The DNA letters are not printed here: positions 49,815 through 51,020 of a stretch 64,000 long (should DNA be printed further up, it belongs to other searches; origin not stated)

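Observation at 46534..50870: Translationally coupled diiron oxygenase / KAS III thiolase / ANL adenylase / extended-SDR operon: OleA-OleC-OleD-like logic without OleB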

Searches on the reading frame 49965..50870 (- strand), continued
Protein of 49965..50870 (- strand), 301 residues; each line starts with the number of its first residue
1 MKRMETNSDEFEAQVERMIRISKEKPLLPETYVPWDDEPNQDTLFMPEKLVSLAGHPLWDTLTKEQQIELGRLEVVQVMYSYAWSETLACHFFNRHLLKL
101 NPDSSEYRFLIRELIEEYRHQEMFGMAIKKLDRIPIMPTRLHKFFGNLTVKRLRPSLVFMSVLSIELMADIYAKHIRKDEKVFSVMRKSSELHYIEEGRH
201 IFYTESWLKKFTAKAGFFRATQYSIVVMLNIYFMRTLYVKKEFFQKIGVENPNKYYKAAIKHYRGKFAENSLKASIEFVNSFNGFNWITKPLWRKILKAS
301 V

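Call 72: find_homologous_proteins(query=A5, max_evalue=1e-10)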
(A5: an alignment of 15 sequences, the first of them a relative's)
Query A5 (15 sequences) (298 aa, profile of the alignment): 3023 proteins with E <= 1e-10 among 8000 candidates; the best 120 are listed.
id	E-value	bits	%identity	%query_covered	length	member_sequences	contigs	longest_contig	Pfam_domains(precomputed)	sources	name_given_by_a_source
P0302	1.4e-118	414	23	72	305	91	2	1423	PF11583.15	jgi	jgi:hypothetical protein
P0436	4.9e-118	412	22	72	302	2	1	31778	PF11583.15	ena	-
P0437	1.3e-117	410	22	61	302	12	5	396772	PF11583.15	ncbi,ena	-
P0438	2.7e-117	409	22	72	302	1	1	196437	PF11583.15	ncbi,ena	-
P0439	3.6e-117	409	22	72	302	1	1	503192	PF11583.15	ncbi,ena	-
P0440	3.8e-117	409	22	72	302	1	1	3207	PF11583.15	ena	-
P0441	5.2e-117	408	22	72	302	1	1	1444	PF11583.15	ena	-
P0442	8.6e-117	408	22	61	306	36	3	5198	PF11583.15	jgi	jgi:hypothetical protein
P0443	9.9e-117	407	22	61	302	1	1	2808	PF11583.15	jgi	jgi:P-aminobenzoate N-oxygenase AurF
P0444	1.4e-116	407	21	72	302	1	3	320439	PF11583.15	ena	-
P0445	3.2e-116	406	22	72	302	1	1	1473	PF11583.15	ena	-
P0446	3.3e-116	406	22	72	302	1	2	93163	PF11583.15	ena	-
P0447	3.9e-116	406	23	61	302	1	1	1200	PF11583.15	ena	-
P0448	4.5e-116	405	22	61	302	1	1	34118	PF11583.15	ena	-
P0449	4.7e-116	405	23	72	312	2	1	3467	PF11583.15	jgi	jgi:hypothetical protein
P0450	4.9e-116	405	22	68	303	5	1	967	PF11583.15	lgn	-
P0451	6.1e-116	405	23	72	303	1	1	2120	PF11583.15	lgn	-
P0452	7.0e-116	405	22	64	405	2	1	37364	PF16170.11,PF11583.15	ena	-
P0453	8.0e-116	405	23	65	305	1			PF11583.15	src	-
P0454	8.1e-116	404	21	72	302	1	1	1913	PF11583.15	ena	-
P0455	8.5e-116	404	22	87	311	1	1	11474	PF11583.15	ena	-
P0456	9.7e-116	404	21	72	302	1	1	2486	PF11583.15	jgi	jgi:hypothetical protein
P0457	1.2e-115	404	21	74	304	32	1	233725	PF11583.15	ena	-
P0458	1.7e-115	403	22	88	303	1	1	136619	PF11583.15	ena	-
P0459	1.8e-115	403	22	59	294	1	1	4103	PF11583.15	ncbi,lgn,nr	ncbi:MAG TPA: diiron oxygenase [Mycobacterium sp.]|nr:diiron oxygenase [Mycobacterium sp.]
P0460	2.4e-115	403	22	54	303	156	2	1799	PF11583.15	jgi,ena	-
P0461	2.7e-115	403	22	72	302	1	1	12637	PF11583.15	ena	-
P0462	2.7e-115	403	22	84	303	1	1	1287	PF11583.15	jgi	jgi:hypothetical protein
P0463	3.0e-115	403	23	61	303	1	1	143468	PF11583.15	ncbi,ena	-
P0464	3.1e-115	403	22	54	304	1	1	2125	PF11583.15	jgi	jgi:P-aminobenzoate N-oxygenase AurF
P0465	3.6e-115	402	21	72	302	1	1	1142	PF11583.15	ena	-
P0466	4.3e-115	402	23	65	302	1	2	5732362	PF11583.15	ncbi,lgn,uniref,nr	ncbi:AurF N-oxygenase family protein [Mycolicibacterium psychrotolerans]|uniref:Aminobenzoate oxygen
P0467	4.8e-115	402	22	65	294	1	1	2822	PF11583.15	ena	-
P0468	4.8e-115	402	22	65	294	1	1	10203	PF11583.15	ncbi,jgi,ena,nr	ncbi:MAG TPA: diiron oxygenase [Mycobacterium sp.]|nr:diiron oxygenase [Mycobacterium sp.]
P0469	5.3e-115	402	19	54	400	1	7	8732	PF16170.11,PF11583.15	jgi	jgi:hypothetical protein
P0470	6.3e-115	402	22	57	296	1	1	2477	PF11583.15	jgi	jgi:P-aminobenzoate N-oxygenase AurF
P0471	6.3e-115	402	23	72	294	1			PF11583.15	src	-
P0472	7.7e-115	401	21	85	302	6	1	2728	PF11583.15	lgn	-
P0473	7.8e-115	401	21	72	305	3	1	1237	PF11583.15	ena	-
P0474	7.9e-115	401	19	55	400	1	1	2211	PF16170.11,PF11583.15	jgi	jgi:hypothetical protein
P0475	8.2e-115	401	21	59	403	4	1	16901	PF16170.11,PF11583.15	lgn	-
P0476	9.2e-115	401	23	65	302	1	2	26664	PF11583.15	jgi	jgi:P-aminobenzoate N-oxygenase AurF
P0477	1.0e-114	401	22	68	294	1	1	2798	PF11583.15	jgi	jgi:hypothetical protein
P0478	1.1e-114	401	23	54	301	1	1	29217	PF11583.15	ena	-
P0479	1.2e-114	401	22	87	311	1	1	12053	PF11583.15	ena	-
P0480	1.2e-114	401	23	65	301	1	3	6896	PF11583.15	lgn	-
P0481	1.3e-114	401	23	56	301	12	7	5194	PF11583.15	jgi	jgi:P-aminobenzoate N-oxygenase AurF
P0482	1.3e-114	401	21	72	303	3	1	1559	PF11583.15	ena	-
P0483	1.3e-114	400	23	65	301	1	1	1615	PF11583.15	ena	-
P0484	1.4e-114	400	22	65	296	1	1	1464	PF11583.15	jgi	jgi:P-aminobenzoate N-oxygenase AurF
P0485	1.4e-114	400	20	54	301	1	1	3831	PF11583.15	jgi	jgi:para-aminobenzoate N-oxygenase AurF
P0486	1.6e-114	400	23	65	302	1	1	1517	PF11583.15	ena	-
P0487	1.6e-114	400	20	59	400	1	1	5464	PF16170.11,PF11583.15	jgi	jgi:hypothetical protein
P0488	1.7e-114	400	22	61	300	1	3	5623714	PF11583.15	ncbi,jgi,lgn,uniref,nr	ncbi:AurF N-oxygenase family protein [Mycolicibacterium holsaticum]|jgi:hypothetical protein|uniref:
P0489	1.8e-114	400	23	65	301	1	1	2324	PF11583.15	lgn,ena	-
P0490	1.9e-114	400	22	65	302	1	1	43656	PF11583.15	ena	-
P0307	1.9e-114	400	21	59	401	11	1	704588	PF16170.11,PF11583.15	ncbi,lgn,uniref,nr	ncbi:diiron oxygenase [Mycolicibacterium fluoranthenivorans]|uniref:DUF4873 domain-containing protei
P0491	1.9e-114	400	22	54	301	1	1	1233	PF11583.15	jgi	jgi:hypothetical protein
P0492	2.0e-114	400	20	59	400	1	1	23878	PF16170.11,PF11583.15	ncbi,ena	-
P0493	2.1e-114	400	23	65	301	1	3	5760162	PF11583.15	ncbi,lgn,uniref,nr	ncbi:diiron oxygenase [Mycolicibacterium rufum]|uniref:Diiron oxygenase n=1 Tax=Mycolicibacterium ru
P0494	2.1e-114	400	20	59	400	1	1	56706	PF16170.11,PF11583.15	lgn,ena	-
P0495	2.1e-114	400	21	72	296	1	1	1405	PF11583.15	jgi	jgi:hypothetical protein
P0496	2.1e-114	400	20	54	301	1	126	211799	PF11583.15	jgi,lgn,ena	jgi:hypothetical protein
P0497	2.1e-114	400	22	65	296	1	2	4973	PF11583.15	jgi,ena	-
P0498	2.1e-114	400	22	61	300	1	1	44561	PF11583.15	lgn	-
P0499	2.2e-114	400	20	54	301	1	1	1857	PF11583.15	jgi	jgi:P-aminobenzoate N-oxygenase AurF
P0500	2.3e-114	400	20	54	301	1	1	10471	PF11583.15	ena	-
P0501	2.4e-114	400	23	65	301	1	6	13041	PF11583.15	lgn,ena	-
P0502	2.4e-114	400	21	54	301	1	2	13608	PF11583.15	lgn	-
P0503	2.4e-114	400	23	72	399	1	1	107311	PF16170.11,PF11583.15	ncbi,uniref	ncbi:hypothetical protein ABIA30_005073 [Mycobacterium sp. MAA66]|uniref:diiron oxygenase n=1 Tax=My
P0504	2.6e-114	400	23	72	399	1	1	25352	PF16170.11,PF11583.15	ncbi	ncbi:MAG: diiron oxygenase [Mycobacterium sp.]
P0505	2.6e-114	400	23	65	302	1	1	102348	PF11583.15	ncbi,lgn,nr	ncbi:aminobenzoate oxygenase [Mycobacterium sp. Soil538]|nr:aminobenzoate oxygenase [Mycobacterium s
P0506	2.7e-114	400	19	54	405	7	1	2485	PF16170.11,PF11583.15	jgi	jgi:hypothetical protein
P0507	2.7e-114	399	20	65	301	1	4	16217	PF11583.15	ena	-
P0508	2.7e-114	399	22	65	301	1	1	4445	PF11583.15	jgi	jgi:hypothetical protein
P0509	2.8e-114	399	21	61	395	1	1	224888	PF16170.11,PF11583.15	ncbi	ncbi:diiron oxygenase [Mycobacterium sp. C31M]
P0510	2.8e-114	399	22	65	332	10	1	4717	PF11583.15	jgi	jgi:hypothetical protein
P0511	2.8e-114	399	22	68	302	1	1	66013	PF11583.15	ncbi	ncbi:MAG: AurF N-oxygenase family protein [Mycobacterium sp.]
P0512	2.9e-114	399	20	54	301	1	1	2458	PF11583.15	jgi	-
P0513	2.9e-114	399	22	65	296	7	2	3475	PF11583.15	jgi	jgi:P-aminobenzoate N-oxygenase AurF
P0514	3.0e-114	399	20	54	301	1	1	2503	PF11583.15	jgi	jgi:P-aminobenzoate N-oxygenase AurF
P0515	3.2e-114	399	20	54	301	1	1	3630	PF11583.15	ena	-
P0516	3.2e-114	399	20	65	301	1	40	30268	PF11583.15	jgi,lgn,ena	jgi:hypothetical protein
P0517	3.4e-114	399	20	65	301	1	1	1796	PF11583.15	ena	-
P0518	3.5e-114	399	20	65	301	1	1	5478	PF11583.15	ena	-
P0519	3.5e-114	399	20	59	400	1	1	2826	PF16170.11,PF11583.15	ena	-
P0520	3.5e-114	399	21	72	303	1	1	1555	PF11583.15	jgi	jgi:hypothetical protein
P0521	3.5e-114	399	22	65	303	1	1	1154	PF11583.15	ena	-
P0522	3.6e-114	399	24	61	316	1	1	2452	PF11583.15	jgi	jgi:hypothetical protein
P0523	3.6e-114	399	22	54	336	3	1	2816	PF11583.15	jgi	jgi:para-aminobenzoate N-oxygenase AurF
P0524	3.6e-114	399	23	65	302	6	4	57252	PF11583.15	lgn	-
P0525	3.6e-114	399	20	54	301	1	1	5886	PF11583.15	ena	-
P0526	3.7e-114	399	20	65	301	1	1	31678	PF11583.15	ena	-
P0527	3.8e-114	399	22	68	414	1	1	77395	PF16170.11,PF11583.15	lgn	-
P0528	3.8e-114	399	22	68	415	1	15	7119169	PF16170.11,PF11583.15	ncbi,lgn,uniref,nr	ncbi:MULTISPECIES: diiron oxygenase [Mycolicibacterium]|uniref:DUF4873 domain-containing protein n=1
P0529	4.0e-114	399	20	59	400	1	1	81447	PF16170.11,PF11583.15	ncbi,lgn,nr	ncbi:MAG: diiron oxygenase [Mycolicibacterium cosmeticum]|nr:diiron oxygenase [Mycolicibacterium cos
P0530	4.0e-114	399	20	65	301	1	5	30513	PF11583.15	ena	-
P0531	4.1e-114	399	21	72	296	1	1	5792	PF11583.15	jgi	jgi:hypothetical protein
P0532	4.2e-114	399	21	72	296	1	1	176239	PF11583.15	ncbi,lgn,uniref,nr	ncbi:AurF N-oxygenase family protein [Mycobacterium neglectum]|uniref:AurF N-oxygenase family protei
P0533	4.3e-114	399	20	61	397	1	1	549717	PF16170.11,PF11583.15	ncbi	ncbi:diiron oxygenase [Mycobacterium sp. NPDC003323]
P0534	4.3e-114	399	20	65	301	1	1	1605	PF11583.15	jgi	-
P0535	4.3e-114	399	20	54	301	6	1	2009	PF11583.15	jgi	-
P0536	4.4e-114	399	20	59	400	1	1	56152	PF16170.11,PF11583.15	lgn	-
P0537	4.5e-114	399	21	59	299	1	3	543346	PF11583.15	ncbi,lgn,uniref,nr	ncbi:hypothetical protein FHR72_002415 [Mycolicibacterium iranicum]|uniref:Aminobenzoate oxygenase n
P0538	4.6e-114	399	22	83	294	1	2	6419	PF11583.15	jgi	jgi:hypothetical protein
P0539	4.7e-114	399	20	54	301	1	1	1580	PF11583.15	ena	-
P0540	4.9e-114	399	22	68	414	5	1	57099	PF16170.11,PF11583.15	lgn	-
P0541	5.0e-114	399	20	65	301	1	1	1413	PF11583.15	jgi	jgi:P-aminobenzoate N-oxygenase AurF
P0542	5.2e-114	399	20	65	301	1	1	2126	PF11583.15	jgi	jgi:P-aminobenzoate N-oxygenase AurF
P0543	5.4e-114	398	25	54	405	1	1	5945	PF16170.11,PF11583.15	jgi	jgi:hypothetical protein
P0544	5.5e-114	398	26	57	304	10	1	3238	PF11583.15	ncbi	-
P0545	5.9e-114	398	21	85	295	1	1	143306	PF11583.15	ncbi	ncbi:AurF N-oxygenase family protein [Mycolicibacterium phlei]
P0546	6.3e-114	398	23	68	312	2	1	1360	PF11583.15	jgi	jgi:hypothetical protein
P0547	6.5e-114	398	26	57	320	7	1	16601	PF11583.15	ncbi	-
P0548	6.7e-114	398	23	65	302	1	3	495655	PF11583.15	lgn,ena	-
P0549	6.8e-114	398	19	61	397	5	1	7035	PF16170.11,PF11583.15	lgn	-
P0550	7.3e-114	398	20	61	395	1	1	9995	PF16170.11,PF11583.15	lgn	-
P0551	7.5e-114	398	21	77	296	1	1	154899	PF11583.15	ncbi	ncbi:AurF N-oxygenase family protein [Mycolicibacterium sp. XJ1819]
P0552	7.6e-114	398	22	65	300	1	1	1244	PF11583.15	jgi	-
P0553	7.8e-114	398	20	54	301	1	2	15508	PF11583.15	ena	-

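Call 73: find_encoding_contigs(protein=P0466, flank=7000, max_places=1)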
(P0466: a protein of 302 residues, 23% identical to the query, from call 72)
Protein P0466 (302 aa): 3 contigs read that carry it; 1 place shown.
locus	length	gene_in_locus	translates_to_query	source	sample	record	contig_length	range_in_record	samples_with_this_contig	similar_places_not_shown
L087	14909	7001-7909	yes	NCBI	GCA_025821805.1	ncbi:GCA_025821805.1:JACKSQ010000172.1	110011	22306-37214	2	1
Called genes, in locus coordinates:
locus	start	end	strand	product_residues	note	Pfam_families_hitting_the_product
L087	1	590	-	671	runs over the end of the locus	PF01757:Acyl_transf_3, PF19040:SGNH, PF04311:DUF459 (faint)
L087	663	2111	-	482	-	PF00171:Aldedh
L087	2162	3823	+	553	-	PF00342:PGI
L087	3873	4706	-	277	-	PF00722:Glyco_hydro_16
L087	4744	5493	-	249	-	PF00106:adh_short, PF08659:KR, PF13561:adh_short_C2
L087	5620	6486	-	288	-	PF01149:Fapy_DNA_glyco, PF06831:H2TH, PF06827:zf-FPG_IleRS (weak)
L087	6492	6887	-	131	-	PF04020:Phage_holin_4_2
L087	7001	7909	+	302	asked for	PF11583:AurF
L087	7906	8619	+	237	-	PF16170:DUF4873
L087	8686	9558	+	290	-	PF00296:Bac_luciferase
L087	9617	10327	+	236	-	PF01209:Ubie_methyltran, PF13489:Methyltransf_23, PF13847:Methyltransf_31, PF08241:Methyltransf_11, PF08242:Methyltransf_12, PF13649:Methyltransf_25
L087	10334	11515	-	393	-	PF12802:MarR_2 (weak), PF13412:HTH_24 (weak), PF00480:ROK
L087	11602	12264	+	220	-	PF01081:Aldolase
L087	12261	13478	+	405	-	PF00083:Sugar_tr (weak), PF07690:MFS_1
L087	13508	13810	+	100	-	-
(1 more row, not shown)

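Call 74: find_encoding_contigs(protein=P0528, flank=7000, max_places=1)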
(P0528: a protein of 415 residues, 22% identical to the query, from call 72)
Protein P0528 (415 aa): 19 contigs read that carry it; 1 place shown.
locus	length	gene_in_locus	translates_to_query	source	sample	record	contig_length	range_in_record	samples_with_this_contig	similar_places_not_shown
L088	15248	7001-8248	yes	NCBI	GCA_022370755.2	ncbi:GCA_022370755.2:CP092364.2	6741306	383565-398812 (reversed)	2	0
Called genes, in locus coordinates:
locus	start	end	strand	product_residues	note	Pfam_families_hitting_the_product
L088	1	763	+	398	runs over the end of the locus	PF08240:ADH_N, PF00107:ADH_zinc_N, PF13602:ADH_zinc_N_2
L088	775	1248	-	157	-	PF07080:DUF1348, PF12680:SnoaL_2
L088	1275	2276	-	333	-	-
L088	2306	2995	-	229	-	PF00857:Isochorismatase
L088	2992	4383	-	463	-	PF07992:Pyr_redox_2, PF13738:Pyr_redox_3, PF00070:Pyr_redox, PF02852:Pyr_redox_dim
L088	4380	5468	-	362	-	PF00724:Oxidored_FMN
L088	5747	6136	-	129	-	PF04020:Phage_holin_4_2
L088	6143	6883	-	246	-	PF00590:TP_methylase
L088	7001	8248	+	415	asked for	PF11583:AurF, PF16170:DUF4873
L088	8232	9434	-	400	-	PF07690:MFS_1, PF00083:Sugar_tr (faint), PF07690:MFS_1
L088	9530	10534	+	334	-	PF01339:CheB_methylest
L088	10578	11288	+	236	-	-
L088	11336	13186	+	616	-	PF03705:CheR_N, PF01739:CheR, PF00989:PAS, PF08448:PAS_4 (weak), PF13426:PAS_9, PF13596:PAS_10 (weak), PF00989:PAS (weak), PF08448:PAS_4 (weak), +2 more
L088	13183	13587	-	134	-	-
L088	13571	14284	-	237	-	PF01590:GAF (weak), PF13185:GAF_2, PF03861:ANTAR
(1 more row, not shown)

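Call 75: find_encoding_contigs(protein=P0298, flank=7000, max_places=2)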
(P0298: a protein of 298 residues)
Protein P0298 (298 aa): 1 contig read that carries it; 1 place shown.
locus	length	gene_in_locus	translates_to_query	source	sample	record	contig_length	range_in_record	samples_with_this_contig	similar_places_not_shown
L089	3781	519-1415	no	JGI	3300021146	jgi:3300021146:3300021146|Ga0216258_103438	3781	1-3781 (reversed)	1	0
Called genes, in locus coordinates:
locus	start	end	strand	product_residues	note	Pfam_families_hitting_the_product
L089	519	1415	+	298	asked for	PF11583:AurF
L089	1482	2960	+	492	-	PF00501:AMP-binding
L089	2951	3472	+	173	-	PF01073:3Beta_HSD, PF01370:Epimerase, PF07993:NAD_binding_4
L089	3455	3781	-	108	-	?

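Call 76: find_encoding_contigs(protein=P0299, flank=7000, max_places=2)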
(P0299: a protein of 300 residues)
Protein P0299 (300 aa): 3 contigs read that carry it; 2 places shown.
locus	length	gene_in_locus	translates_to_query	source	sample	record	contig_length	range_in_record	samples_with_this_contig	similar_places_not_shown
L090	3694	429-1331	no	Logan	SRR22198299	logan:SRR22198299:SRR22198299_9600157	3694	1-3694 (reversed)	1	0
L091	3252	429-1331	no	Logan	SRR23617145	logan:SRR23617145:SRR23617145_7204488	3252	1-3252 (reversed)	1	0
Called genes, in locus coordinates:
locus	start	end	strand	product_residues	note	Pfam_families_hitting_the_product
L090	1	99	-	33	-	?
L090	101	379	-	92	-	-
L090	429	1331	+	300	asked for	PF11583:AurF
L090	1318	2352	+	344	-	PF00108:Thiolase_N (weak), PF08545:ACP_syn_III, PF08541:ACP_syn_III_C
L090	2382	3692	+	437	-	?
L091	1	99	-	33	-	?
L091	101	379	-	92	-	-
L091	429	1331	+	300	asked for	PF11583:AurF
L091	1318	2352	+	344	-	PF00108:Thiolase_N (weak), PF08545:ACP_syn_III, PF08541:ACP_syn_III_C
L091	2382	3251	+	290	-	?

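Call 80: find_related_loci(query=A6, collection=metagenome_contigs, flank=8000)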
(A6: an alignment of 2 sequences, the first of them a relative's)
Query A6 (298 aa) in metagenome_contigs; peptide patterns used: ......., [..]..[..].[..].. (x = any residue, [..] = any of these).
162 stretches matched a pattern; 3 encode a relative of the query (tblastn E <= 1e-3); 3 distinct loci.
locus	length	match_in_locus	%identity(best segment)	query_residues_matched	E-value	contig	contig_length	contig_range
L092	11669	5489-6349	39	3-294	2e-55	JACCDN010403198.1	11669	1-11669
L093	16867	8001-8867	26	2-296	6e-32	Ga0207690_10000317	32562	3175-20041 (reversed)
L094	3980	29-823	29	31-296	4e-31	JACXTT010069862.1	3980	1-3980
